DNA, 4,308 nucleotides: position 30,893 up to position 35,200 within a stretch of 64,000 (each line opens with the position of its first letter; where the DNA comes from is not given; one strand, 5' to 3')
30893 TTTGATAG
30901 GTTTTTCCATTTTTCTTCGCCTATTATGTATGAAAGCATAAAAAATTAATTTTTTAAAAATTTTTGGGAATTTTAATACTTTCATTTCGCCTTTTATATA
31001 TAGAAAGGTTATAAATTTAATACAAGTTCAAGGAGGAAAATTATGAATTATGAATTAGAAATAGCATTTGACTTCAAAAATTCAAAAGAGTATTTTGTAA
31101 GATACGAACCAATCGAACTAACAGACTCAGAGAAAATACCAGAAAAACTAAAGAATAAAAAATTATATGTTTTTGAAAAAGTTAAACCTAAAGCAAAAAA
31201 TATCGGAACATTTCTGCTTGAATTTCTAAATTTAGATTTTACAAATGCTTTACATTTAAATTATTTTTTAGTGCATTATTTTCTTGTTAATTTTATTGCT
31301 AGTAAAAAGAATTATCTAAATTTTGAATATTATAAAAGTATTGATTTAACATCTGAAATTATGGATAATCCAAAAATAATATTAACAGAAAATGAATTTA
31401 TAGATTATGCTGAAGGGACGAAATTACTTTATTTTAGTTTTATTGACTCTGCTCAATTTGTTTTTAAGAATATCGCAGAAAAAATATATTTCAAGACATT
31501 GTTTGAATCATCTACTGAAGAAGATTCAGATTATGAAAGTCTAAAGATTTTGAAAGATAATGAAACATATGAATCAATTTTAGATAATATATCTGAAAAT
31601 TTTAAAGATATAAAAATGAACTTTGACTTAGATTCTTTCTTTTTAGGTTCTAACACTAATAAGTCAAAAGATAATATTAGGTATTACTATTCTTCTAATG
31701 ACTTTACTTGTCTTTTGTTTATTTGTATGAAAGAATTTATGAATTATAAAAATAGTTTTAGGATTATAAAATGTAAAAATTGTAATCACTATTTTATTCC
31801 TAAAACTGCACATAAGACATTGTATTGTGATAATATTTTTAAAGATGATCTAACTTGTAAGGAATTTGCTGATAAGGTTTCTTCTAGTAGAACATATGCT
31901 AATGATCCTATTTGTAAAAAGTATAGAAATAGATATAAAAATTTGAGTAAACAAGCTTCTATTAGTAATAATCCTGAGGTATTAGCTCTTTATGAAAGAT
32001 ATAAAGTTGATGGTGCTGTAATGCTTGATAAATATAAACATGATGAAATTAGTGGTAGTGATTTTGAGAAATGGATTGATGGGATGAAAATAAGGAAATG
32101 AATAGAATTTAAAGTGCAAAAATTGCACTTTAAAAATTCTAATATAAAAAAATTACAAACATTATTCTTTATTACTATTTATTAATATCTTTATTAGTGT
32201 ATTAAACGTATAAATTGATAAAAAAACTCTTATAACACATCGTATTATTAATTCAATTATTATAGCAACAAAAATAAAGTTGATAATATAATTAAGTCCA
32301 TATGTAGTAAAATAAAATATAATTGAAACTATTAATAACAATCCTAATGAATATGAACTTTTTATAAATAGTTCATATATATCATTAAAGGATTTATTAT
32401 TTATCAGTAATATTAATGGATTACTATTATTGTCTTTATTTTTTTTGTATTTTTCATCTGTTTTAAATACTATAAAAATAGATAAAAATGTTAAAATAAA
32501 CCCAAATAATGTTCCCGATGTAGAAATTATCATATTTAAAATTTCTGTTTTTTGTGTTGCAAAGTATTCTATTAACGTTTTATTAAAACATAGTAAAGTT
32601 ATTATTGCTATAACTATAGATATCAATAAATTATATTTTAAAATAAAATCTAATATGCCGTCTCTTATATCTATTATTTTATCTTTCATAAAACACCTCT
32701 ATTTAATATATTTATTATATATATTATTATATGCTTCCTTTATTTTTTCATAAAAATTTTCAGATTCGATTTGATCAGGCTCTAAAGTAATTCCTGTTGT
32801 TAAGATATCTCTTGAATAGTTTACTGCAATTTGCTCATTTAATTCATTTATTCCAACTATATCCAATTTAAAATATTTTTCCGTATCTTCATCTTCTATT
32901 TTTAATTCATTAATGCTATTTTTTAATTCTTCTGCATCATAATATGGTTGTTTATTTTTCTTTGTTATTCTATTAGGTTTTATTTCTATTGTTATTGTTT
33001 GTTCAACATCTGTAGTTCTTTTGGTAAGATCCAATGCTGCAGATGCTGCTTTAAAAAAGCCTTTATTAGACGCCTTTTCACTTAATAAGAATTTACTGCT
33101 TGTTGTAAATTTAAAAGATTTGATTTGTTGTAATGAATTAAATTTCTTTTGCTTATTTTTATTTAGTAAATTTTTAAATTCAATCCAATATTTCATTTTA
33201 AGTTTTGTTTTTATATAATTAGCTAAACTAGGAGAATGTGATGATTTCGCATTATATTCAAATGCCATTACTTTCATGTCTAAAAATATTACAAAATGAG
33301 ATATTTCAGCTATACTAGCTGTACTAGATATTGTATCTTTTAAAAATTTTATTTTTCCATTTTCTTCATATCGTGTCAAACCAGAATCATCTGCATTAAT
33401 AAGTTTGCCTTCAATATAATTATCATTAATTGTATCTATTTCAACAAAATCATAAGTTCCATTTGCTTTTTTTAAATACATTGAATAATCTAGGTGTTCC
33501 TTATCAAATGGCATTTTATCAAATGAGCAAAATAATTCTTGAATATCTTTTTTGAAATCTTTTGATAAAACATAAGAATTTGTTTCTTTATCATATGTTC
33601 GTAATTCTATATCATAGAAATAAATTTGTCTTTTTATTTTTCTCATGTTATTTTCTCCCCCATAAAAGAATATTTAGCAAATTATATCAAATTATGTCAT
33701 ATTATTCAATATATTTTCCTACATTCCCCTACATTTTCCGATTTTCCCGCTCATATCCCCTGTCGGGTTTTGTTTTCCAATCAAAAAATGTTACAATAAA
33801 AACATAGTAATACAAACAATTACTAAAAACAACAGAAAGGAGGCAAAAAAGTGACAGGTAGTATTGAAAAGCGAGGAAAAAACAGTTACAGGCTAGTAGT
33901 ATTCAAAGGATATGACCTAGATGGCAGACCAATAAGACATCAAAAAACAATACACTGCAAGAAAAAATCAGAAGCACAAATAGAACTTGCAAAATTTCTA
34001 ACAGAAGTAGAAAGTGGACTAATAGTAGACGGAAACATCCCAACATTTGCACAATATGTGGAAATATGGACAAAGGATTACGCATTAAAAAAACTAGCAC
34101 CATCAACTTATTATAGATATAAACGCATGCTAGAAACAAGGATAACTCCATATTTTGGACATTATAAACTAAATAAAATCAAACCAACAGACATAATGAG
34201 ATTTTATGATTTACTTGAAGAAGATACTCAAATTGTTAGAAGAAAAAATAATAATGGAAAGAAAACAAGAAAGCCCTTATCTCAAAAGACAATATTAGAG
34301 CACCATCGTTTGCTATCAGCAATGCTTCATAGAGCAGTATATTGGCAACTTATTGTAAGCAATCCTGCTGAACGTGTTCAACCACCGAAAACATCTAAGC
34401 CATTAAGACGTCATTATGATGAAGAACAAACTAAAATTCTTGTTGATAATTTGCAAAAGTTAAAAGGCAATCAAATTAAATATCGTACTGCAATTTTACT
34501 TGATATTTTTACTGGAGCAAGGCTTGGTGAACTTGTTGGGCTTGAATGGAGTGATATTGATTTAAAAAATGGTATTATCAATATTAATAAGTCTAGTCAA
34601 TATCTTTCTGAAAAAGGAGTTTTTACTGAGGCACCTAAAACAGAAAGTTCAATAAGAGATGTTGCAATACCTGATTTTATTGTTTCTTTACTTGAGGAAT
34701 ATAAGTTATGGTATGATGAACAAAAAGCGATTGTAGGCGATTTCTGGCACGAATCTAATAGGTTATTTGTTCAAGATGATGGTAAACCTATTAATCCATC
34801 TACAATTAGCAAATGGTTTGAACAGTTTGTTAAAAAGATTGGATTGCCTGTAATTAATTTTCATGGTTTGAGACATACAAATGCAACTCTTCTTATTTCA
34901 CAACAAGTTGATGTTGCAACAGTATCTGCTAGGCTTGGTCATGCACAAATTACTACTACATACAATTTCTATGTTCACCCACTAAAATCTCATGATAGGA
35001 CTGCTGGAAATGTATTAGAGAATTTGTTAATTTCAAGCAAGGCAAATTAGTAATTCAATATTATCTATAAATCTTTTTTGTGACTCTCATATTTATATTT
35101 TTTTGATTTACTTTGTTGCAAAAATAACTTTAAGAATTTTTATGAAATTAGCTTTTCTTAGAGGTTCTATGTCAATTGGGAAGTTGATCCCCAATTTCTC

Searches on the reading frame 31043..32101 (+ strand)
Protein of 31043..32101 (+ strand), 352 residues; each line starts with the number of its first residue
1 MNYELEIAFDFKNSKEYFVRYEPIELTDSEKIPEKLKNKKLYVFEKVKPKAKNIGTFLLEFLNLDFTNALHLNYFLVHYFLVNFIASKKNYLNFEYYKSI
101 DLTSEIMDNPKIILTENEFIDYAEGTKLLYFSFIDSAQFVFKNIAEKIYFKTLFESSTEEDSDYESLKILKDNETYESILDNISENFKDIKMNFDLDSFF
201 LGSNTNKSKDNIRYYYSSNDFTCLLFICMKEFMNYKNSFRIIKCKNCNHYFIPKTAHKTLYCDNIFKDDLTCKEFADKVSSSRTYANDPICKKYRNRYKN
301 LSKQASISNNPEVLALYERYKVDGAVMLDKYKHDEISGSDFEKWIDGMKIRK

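Call 73: search_protein_families(library=pfam, proteins=[window:31043-32101:+], max_evalue=0.001)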
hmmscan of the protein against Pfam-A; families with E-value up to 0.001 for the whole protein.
window:31043-32101:+ (352 aa): 1 family
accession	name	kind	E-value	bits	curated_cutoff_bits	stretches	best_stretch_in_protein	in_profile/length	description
PF19553.4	DUF6076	-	4.2e-12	46.6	23.5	1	228-305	38-117/168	Family of unknown function (DUF6076)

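Call 124: search_protein_families(library=padloc, proteins=[window:31043-32101:+], max_evalue=0.001)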
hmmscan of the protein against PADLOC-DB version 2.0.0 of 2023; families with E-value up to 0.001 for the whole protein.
window:31043-32101:+ (352 aa): 0 families

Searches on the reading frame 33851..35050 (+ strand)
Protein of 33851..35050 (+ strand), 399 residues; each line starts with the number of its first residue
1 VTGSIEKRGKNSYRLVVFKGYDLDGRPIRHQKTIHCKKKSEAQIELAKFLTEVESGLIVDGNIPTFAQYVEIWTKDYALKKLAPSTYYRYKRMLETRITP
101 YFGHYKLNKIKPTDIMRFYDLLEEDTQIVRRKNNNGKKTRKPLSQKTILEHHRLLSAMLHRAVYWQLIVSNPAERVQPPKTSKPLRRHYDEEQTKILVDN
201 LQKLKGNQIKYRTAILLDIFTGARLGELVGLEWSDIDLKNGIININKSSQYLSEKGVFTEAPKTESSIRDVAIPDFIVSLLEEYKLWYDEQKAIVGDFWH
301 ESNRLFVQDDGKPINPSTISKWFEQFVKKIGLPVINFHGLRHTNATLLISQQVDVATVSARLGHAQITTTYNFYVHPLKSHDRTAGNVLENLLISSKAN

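Call 116: search_protein_families(library=pfam, proteins=[window:33851-35050:+], max_evalue=0.00001)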
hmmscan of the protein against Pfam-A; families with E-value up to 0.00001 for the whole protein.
window:33851-35050:+ (399 aa): 2 families
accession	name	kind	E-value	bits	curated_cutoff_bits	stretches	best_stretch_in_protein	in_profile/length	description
PF00589.27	Phage_integrase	-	3.3e-29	102.3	27.1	1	190-380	4-171/172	Phage integrase family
PF14659.12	Phage_int_SAM_3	-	6.7e-19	68.3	22.6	1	65-120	1-55/58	Phage integrase, N-terminal SAM-like domain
